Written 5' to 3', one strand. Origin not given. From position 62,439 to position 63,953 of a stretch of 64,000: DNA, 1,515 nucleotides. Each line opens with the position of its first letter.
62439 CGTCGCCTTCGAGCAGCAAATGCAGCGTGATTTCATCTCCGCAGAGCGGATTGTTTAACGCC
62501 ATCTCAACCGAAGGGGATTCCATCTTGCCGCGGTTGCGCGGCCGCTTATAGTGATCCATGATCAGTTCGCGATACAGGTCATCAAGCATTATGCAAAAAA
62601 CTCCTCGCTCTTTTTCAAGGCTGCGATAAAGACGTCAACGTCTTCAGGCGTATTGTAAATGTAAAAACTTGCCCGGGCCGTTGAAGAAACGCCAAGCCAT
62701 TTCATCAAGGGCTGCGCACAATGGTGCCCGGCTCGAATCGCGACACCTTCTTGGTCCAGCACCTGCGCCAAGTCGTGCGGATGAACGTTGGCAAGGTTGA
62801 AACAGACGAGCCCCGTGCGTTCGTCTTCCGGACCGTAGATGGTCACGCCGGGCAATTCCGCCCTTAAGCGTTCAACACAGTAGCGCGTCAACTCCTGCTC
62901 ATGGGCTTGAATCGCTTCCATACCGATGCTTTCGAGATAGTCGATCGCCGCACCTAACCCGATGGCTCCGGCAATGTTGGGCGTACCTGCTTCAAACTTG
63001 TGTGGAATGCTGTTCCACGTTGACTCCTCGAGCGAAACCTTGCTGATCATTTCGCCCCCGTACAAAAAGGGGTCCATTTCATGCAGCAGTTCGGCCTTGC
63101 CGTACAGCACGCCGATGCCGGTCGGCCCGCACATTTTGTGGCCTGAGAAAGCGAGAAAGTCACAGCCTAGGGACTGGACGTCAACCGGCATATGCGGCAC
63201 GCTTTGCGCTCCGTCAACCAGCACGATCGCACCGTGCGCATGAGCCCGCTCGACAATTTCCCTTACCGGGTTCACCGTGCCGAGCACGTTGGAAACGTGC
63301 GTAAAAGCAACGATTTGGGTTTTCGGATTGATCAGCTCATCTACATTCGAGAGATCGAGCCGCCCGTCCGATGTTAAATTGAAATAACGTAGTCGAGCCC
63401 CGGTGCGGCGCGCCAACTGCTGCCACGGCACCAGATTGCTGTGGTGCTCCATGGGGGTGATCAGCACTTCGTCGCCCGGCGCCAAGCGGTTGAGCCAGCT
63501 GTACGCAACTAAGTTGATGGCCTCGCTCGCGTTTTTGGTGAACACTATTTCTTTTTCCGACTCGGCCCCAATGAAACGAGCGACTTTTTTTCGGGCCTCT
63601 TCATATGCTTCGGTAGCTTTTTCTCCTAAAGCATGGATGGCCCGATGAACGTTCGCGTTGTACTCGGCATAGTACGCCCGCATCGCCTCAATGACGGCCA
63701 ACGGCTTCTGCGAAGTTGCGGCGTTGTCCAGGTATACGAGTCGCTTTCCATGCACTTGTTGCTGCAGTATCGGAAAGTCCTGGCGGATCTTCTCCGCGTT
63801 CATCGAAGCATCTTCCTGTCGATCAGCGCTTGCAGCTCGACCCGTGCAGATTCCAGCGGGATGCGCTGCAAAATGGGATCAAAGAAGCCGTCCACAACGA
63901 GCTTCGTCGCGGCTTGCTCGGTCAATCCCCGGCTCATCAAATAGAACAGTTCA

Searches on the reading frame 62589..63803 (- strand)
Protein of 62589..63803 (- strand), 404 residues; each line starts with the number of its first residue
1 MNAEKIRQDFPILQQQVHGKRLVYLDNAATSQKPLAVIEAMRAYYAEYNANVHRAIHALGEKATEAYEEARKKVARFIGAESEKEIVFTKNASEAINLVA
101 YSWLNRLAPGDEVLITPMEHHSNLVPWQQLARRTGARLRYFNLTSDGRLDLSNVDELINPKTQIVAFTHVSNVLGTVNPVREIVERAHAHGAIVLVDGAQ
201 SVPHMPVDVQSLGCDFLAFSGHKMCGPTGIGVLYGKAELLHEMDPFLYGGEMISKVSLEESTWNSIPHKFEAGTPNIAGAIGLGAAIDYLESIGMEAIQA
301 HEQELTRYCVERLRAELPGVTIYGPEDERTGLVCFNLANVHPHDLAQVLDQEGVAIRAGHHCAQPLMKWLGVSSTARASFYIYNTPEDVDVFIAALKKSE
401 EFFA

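Call 65: search_protein_families(library=pfam, proteins=[window:62589-63803:-], max_evalue=0.001)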
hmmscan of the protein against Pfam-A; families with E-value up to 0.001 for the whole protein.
window:62589-63803:- (404 aa): 5 families
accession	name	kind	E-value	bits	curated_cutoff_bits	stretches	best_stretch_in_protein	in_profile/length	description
PF00266.25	Aminotran_5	-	3.6e-168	559.7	21.5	1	23-392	1-371/371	Aminotransferase class-V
PF00155.27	Aminotran_1_2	-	3.5e-14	53.2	19.7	1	64-373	41-339/361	Aminotransferase class I and II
PF01041.23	DegT_DnrJ_EryC1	-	1.5e-07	31.4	19.8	1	71-203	30-151/360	DegT/DnrJ/EryC1/StrS aminotransferase family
PF01053.26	Cys_Met_Meta_PP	-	1.1e-06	27.9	27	1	105-223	86-198/381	Cys/Met metabolism PLP-dependent enzyme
PF01212.27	Beta_elim_lyase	-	2.1e-05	24.5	27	1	66-334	33-215/288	Beta-eliminating lyase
